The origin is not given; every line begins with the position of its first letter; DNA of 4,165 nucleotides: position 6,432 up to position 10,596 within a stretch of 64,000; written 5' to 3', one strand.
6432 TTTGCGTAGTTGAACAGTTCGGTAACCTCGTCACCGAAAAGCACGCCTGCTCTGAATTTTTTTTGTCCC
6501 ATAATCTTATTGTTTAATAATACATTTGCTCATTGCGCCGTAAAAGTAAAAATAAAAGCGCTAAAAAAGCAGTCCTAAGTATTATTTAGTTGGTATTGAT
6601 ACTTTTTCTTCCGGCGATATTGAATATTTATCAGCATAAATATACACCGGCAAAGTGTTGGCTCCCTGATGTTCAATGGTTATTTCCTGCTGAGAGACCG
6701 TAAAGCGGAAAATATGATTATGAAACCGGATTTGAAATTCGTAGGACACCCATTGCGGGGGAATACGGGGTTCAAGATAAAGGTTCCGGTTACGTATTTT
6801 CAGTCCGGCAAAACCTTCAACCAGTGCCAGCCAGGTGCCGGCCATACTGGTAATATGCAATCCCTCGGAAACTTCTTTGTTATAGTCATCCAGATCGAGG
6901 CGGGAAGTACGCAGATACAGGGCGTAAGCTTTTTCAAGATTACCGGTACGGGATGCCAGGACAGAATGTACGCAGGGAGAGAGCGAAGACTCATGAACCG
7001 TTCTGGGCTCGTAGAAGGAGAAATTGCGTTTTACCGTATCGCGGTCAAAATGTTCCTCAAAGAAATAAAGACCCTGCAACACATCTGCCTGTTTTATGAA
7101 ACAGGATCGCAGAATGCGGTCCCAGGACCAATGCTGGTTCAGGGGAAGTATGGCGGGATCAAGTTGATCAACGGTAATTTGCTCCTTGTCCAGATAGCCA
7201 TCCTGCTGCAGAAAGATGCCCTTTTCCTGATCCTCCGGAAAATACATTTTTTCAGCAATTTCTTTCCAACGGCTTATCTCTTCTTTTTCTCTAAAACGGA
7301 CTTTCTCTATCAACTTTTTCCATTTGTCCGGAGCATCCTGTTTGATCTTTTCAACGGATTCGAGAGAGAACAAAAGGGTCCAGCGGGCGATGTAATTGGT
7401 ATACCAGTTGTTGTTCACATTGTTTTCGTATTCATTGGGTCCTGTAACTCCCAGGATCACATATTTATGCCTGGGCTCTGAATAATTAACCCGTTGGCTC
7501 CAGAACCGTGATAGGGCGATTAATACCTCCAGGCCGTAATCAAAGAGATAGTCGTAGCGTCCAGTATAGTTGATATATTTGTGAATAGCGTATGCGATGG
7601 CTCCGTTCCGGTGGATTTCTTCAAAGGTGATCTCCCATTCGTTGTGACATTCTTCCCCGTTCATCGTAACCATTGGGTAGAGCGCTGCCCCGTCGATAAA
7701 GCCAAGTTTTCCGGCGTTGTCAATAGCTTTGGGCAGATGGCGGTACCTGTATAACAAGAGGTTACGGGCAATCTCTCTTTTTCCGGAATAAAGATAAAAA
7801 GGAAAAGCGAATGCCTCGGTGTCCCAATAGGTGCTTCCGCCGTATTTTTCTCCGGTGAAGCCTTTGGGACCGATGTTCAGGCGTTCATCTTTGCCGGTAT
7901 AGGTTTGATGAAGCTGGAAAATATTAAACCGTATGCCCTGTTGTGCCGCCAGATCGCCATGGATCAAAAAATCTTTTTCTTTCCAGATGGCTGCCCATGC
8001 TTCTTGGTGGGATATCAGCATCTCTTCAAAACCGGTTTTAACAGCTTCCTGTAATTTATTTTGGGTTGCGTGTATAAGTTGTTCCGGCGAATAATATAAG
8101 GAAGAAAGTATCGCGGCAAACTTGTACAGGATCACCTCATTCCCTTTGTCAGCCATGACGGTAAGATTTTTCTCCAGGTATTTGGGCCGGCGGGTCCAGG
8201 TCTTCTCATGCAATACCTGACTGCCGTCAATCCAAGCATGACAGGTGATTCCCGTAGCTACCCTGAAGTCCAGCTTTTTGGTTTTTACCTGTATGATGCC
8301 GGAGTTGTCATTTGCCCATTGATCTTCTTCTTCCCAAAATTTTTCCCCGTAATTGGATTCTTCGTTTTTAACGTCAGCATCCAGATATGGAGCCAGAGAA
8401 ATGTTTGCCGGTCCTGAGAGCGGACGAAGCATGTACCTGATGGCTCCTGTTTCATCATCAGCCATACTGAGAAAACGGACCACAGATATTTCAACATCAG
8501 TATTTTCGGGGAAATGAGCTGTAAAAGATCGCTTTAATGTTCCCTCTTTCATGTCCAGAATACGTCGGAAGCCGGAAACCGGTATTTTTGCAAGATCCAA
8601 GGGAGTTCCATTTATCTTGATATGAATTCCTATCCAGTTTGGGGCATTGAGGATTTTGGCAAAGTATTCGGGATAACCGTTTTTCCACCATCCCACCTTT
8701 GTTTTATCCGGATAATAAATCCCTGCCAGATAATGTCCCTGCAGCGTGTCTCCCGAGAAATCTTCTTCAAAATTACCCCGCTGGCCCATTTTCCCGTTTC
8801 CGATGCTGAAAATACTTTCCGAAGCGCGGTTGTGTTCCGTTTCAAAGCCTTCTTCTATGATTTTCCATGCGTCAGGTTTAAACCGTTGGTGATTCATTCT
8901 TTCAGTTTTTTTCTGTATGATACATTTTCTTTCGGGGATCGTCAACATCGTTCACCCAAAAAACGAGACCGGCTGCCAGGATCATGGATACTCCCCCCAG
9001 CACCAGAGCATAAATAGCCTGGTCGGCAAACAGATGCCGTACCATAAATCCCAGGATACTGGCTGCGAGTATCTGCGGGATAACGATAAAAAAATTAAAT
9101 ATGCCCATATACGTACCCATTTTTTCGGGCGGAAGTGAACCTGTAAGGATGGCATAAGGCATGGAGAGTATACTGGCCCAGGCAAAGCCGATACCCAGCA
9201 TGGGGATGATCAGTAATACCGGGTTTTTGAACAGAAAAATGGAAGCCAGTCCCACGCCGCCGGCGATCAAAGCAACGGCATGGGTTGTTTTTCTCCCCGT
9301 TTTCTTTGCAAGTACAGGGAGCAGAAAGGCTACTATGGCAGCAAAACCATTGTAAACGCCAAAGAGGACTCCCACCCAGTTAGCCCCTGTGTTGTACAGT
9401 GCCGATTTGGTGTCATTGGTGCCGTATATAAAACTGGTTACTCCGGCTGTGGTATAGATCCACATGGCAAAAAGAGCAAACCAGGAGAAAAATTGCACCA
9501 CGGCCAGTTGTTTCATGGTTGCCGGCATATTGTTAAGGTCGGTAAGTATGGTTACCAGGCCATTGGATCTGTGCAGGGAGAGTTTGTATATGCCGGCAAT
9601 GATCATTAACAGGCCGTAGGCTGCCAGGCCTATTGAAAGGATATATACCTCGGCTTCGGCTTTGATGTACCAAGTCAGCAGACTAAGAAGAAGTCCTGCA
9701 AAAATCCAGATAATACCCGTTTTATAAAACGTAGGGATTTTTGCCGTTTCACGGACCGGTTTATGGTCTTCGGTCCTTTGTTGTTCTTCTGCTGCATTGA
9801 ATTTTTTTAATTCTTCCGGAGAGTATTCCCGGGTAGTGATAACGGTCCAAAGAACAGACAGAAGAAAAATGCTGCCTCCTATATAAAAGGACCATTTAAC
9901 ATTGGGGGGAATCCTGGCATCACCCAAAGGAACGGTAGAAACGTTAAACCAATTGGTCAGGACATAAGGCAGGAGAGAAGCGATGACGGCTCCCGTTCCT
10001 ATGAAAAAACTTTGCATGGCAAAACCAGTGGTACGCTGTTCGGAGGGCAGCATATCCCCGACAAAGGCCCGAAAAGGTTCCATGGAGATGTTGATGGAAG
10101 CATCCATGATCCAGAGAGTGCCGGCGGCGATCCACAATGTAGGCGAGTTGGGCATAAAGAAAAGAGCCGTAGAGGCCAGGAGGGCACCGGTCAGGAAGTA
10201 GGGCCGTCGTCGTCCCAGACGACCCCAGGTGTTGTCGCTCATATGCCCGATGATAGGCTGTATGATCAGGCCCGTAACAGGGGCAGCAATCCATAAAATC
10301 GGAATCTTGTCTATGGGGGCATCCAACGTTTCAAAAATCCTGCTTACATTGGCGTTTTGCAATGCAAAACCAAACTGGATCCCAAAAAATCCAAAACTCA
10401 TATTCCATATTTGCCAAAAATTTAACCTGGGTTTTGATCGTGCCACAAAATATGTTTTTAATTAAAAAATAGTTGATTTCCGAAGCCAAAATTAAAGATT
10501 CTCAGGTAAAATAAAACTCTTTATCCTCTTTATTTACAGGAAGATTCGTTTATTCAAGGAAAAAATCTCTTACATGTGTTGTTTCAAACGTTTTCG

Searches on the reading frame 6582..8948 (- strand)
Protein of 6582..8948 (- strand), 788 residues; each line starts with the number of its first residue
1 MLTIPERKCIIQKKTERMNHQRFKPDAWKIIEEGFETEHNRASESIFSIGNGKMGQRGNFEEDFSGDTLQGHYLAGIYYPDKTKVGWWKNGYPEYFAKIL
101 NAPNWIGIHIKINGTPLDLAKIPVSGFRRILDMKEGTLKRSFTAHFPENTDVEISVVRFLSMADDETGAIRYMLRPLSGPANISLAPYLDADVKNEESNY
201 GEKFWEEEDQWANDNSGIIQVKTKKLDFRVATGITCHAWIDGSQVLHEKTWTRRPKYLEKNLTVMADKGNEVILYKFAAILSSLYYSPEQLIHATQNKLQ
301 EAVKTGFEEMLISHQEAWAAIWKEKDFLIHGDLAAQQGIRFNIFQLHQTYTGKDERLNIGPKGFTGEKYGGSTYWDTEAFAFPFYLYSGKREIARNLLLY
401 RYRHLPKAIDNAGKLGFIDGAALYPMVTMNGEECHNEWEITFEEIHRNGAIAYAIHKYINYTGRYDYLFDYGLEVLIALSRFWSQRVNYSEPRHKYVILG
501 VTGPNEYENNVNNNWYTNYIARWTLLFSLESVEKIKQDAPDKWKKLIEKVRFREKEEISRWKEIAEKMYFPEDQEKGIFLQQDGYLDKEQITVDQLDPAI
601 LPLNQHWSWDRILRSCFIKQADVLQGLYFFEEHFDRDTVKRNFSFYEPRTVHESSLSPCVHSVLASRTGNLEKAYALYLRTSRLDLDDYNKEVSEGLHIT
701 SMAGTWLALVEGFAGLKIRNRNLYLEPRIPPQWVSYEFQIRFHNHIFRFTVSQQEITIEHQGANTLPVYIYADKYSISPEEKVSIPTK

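Call 61: search_protein_families(library=pfam, proteins=[window:6582-8948:-], max_evalue=0.00001)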
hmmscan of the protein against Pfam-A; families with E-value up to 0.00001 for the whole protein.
window:6582-8948:- (788 aa): 3 families
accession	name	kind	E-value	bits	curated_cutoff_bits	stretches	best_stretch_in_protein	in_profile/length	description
PF03632.21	Glyco_hydro_65m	-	2.1e-135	451.9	27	1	340-706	1-370/371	Glycosyl hydrolase family 65 central catalytic domain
PF03636.21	Glyco_hydro_65N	-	3e-65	220.6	26.6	1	31-283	1-232/233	Glycosyl hydrolase family 65, N-terminal domain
PF03633.20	Glyco_hydro_65C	-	6.9e-12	45.4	22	1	716-774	1-59/62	Glycosyl hydrolase family 65, C-terminal domain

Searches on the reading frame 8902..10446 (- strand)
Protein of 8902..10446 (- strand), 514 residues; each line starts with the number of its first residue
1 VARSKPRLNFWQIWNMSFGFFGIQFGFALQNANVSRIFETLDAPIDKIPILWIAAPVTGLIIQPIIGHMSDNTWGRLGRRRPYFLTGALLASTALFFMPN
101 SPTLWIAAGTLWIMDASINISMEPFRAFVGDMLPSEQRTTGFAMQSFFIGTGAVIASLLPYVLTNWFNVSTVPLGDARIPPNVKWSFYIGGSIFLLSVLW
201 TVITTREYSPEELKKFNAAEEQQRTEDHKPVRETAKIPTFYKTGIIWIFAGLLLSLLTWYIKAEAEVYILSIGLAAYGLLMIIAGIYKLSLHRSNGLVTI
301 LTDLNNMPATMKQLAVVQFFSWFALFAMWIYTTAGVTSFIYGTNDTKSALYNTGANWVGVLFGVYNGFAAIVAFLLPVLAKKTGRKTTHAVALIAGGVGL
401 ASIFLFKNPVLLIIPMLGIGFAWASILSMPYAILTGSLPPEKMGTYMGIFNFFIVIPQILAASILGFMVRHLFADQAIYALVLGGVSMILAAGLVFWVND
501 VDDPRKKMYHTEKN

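Call 61: search_protein_families(library=pfam, proteins=[window:8902-10446:-], max_evalue=0.00001)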
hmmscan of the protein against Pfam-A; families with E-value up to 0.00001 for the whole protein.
window:8902-10446:- (514 aa): 2 families
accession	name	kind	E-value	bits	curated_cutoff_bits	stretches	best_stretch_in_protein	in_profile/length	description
PF07690.21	MFS_1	-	5.3e-27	95.1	33.4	1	17-461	2-346/347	Major Facilitator Superfamily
PF13347.12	MFS_2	-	3.2e-08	33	27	1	54-258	41-239/427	MFS/sugar transport protein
